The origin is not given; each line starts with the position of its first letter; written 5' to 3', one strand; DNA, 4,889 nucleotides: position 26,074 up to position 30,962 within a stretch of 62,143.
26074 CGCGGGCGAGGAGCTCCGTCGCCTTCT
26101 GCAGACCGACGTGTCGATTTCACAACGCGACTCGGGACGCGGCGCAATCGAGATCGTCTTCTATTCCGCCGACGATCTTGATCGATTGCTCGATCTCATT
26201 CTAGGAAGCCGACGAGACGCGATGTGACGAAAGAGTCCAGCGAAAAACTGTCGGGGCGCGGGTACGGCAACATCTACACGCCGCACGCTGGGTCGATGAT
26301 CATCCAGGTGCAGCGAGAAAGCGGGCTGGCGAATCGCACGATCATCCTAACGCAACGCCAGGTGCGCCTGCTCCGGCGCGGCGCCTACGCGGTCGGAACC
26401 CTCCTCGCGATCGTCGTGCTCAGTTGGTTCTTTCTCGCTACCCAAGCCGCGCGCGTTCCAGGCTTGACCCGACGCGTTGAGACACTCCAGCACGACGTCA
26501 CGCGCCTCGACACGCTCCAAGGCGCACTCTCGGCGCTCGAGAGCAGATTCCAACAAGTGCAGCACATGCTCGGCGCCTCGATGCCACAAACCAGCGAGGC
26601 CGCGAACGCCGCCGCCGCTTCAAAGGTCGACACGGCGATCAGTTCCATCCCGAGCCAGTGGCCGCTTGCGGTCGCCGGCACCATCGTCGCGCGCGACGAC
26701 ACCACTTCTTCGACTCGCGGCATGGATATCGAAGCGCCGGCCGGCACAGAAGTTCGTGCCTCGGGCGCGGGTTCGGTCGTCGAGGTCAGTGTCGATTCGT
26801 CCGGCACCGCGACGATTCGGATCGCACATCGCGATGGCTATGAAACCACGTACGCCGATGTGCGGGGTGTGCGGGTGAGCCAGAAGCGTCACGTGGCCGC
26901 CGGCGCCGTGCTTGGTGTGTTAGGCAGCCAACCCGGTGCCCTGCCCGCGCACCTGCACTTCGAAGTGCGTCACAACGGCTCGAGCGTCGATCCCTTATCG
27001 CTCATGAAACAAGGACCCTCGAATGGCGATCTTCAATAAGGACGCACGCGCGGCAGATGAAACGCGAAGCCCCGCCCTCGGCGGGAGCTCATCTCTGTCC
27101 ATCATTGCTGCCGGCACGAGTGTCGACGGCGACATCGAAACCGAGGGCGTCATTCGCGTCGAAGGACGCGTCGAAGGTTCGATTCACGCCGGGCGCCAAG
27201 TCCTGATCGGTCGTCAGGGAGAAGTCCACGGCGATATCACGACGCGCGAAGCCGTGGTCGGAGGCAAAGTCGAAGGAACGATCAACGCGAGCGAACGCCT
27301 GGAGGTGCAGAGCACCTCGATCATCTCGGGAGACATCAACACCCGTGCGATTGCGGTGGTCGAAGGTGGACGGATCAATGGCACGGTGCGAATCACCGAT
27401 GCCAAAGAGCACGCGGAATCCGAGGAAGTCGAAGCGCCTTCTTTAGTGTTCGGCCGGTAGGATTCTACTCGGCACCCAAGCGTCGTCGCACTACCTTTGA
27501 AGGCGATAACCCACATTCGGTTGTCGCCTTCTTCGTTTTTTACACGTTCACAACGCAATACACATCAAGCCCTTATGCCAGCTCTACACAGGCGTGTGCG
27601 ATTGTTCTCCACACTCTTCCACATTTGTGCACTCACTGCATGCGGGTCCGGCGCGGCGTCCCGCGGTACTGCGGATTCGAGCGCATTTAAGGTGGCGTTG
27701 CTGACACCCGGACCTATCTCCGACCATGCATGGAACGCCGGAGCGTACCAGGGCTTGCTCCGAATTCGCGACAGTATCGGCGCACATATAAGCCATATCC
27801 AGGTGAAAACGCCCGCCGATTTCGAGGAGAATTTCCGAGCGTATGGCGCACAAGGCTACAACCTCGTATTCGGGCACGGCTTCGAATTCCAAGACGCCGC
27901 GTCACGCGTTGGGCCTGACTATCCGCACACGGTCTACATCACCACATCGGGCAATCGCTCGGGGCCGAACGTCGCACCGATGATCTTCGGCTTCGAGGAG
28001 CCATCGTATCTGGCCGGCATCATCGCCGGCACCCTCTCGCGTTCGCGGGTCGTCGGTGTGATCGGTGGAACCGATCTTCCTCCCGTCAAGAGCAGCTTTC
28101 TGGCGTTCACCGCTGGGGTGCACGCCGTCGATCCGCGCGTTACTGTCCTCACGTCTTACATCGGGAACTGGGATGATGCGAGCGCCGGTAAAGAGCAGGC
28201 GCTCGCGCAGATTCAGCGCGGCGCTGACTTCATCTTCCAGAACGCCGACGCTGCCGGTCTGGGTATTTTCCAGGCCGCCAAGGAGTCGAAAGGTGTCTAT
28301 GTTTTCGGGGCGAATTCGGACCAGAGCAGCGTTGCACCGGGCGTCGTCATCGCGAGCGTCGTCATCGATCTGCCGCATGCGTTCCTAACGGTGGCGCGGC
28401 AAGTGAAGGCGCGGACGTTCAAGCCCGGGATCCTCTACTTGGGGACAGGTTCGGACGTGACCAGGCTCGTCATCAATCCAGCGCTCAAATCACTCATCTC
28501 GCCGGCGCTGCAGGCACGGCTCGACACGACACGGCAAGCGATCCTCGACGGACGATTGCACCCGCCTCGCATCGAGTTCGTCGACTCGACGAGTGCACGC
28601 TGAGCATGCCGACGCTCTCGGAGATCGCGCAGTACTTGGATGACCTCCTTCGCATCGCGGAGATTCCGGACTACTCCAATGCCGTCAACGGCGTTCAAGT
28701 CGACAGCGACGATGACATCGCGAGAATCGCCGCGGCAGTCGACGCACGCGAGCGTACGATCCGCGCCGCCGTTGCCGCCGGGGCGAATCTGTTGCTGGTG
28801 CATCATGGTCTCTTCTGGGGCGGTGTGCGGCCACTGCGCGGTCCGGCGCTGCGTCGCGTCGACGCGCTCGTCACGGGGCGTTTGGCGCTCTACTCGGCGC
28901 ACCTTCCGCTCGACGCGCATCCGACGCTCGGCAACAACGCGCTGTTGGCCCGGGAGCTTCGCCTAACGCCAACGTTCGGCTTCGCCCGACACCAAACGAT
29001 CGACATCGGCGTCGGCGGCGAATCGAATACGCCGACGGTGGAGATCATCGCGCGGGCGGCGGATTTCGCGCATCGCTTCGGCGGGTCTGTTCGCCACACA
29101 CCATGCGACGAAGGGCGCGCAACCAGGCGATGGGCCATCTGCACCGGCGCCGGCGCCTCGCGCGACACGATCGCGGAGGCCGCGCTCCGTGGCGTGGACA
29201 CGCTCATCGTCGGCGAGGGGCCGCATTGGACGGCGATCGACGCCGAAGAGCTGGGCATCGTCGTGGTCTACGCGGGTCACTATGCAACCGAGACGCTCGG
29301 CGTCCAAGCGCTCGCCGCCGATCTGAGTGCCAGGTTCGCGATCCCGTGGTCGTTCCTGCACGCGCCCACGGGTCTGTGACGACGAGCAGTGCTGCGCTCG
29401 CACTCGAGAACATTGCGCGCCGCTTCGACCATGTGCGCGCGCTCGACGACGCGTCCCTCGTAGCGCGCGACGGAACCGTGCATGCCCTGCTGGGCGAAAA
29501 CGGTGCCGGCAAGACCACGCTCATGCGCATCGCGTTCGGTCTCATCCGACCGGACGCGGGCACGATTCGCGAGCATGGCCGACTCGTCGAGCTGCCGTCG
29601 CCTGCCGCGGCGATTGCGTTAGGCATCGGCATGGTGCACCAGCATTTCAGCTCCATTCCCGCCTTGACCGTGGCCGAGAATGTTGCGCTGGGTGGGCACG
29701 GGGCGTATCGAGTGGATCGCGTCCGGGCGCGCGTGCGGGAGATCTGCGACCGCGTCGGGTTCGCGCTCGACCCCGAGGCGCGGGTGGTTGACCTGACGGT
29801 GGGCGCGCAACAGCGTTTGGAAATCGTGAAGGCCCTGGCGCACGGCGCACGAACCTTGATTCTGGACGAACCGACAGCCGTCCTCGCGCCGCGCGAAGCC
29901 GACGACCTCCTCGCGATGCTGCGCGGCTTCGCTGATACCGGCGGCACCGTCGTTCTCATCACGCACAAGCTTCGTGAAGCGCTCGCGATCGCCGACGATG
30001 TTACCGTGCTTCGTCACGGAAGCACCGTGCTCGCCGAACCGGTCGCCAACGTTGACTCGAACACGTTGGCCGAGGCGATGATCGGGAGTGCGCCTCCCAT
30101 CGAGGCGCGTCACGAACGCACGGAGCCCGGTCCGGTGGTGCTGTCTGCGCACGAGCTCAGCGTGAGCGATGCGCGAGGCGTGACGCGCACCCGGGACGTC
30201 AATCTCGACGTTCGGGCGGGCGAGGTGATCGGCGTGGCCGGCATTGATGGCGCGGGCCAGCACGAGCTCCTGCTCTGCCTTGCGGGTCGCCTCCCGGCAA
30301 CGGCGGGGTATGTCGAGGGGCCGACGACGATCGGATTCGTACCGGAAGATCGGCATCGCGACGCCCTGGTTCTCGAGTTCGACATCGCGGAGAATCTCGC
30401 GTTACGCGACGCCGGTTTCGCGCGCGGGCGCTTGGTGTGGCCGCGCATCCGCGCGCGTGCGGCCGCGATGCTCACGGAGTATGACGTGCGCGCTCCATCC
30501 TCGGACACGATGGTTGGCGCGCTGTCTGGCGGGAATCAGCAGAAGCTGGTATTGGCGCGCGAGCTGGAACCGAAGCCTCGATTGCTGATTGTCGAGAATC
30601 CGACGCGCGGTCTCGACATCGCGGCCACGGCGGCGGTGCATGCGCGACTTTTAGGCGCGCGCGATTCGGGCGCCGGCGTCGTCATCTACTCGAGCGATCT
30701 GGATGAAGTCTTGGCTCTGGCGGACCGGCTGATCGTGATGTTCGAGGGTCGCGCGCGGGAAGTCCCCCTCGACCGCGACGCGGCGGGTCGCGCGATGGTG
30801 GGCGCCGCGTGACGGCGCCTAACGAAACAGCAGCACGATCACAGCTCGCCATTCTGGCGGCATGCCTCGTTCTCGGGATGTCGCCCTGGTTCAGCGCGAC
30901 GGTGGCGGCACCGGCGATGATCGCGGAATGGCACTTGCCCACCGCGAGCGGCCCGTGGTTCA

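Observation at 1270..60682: Heptamer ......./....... (consensus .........) occurs about once per 1.2 kb and is written into genes on both strands through rare codons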

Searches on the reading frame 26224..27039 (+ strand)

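Call 20: search_protein_families(library=pfam, proteins=[window:26224-27039:+])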
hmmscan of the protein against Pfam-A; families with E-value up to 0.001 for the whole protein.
window:26224-27039:+ (271 aa): 1 family
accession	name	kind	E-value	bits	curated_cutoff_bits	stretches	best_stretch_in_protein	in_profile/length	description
PF01551.29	Peptidase_M23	-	6.5e-23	81.2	28.7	1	164-257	3-96/96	Peptidase family M23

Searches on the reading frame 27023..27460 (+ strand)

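Call 20: search_protein_families(library=pfam, proteins=[window:27023-27460:+])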
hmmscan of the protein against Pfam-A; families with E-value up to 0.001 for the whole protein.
window:27023-27460:+ (145 aa): 1 family
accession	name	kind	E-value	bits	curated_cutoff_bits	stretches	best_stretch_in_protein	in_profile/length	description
PF04519.19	Bactofilin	-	4e-25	88.4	27.9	1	26-122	1-97/98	Polymer-forming cytoskeletal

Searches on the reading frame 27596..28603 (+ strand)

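Call 20: search_protein_families(library=pfam, proteins=[window:27596-28603:+])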
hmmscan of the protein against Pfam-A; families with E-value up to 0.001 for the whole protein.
window:27596-28603:+ (335 aa): 1 family
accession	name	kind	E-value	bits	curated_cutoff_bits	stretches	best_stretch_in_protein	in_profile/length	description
PF02608.20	Bmp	-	7.8e-52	176.6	24.1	1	32-284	3-261/301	ABC transporter substrate-binding protein PnrA-like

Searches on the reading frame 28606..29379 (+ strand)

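Call 20: search_protein_families(library=pfam, proteins=[window:28606-29379:+])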
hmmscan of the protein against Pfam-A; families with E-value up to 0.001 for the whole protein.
window:28606-29379:+ (257 aa): 1 family
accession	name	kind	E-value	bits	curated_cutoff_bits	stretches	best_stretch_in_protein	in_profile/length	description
PF01784.24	DUF34_NIF3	-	3.8e-51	174.6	23.4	1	3-247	2-246/256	Duf34/NIF3 (NGG1p interacting factor 3)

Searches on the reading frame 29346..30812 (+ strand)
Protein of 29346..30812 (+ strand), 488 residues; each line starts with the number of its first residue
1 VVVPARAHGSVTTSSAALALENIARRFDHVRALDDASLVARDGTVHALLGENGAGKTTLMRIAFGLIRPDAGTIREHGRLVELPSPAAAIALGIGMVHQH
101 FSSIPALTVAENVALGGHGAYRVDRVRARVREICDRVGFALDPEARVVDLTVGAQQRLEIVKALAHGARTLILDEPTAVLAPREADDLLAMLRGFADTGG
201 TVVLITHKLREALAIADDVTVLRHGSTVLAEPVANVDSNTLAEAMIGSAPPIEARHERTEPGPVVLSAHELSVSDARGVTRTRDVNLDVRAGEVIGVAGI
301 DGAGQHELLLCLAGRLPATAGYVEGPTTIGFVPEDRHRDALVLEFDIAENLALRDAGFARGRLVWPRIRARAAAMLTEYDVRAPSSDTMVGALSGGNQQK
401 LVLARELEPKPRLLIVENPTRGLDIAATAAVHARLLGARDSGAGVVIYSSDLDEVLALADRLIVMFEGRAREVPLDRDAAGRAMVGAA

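Call 20: search_protein_families(library=pfam, proteins=[window:29346-30812:+])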
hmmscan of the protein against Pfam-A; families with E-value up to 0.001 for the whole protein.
window:29346-30812:+ (488 aa): 2 families
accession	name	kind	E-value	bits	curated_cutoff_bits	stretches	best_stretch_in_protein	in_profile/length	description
PF00005.33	ABC_tran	-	2.8e-39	135.3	25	2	33-178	1-137/137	ABC transporter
PF13304.12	AAA_21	-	5.7e-06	27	27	0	45-66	1-22/304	AAA domain, putative AbiEii toxin, Type IV TA system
